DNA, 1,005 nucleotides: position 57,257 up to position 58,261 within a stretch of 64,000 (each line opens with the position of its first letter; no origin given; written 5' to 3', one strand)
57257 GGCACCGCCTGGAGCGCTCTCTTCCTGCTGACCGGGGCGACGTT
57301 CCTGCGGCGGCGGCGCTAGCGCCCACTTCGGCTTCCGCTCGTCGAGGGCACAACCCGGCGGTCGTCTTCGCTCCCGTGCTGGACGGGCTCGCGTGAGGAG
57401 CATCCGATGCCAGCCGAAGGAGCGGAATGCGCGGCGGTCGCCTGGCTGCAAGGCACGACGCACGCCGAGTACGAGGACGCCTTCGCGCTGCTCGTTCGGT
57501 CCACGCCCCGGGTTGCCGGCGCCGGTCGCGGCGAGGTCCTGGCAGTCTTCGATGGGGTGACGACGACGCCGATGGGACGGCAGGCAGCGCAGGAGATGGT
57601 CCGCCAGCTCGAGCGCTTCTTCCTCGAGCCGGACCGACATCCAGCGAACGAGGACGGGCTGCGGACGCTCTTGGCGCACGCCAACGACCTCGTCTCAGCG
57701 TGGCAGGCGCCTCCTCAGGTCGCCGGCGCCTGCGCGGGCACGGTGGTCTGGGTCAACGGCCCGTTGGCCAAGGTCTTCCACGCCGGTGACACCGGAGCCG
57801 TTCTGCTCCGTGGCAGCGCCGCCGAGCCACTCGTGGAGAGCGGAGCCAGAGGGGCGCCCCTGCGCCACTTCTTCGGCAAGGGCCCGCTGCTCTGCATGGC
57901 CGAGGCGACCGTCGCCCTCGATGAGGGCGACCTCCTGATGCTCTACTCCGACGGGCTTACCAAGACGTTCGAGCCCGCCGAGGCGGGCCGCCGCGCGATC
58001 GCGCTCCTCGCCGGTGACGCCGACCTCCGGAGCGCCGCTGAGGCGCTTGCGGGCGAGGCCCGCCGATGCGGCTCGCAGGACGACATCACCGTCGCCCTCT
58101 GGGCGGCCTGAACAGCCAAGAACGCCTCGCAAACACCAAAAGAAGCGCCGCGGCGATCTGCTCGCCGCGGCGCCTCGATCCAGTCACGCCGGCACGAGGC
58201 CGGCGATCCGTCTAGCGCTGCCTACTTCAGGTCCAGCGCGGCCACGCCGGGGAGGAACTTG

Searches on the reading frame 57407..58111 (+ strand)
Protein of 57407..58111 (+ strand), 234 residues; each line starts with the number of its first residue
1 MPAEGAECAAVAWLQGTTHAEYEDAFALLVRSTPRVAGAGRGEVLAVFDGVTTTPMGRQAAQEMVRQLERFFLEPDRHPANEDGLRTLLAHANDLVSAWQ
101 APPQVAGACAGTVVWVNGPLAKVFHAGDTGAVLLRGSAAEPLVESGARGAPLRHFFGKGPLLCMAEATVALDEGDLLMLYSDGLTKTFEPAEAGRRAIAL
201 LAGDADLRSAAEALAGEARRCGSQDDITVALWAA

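Call 32: search_protein_families(library=pfam, proteins=[window:57407-58111:+], max_evalue=0.01)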
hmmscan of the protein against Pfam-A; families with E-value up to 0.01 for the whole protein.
window:57407-58111:+ (234 aa): 3 families
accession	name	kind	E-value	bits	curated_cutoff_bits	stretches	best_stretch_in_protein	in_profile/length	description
PF07228.17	SpoIIE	-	3.3e-09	37.4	25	1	80-229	39-186/192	Stage II sporulation protein E (SpoIIE)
PF13672.11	PP2C_2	-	3.4e-05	23.9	24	1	39-195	21-185/209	Protein phosphatase 2C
PF00481.26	PP2C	-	0.00094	19.4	20.3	0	37-140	29-133/255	Protein phosphatase 2C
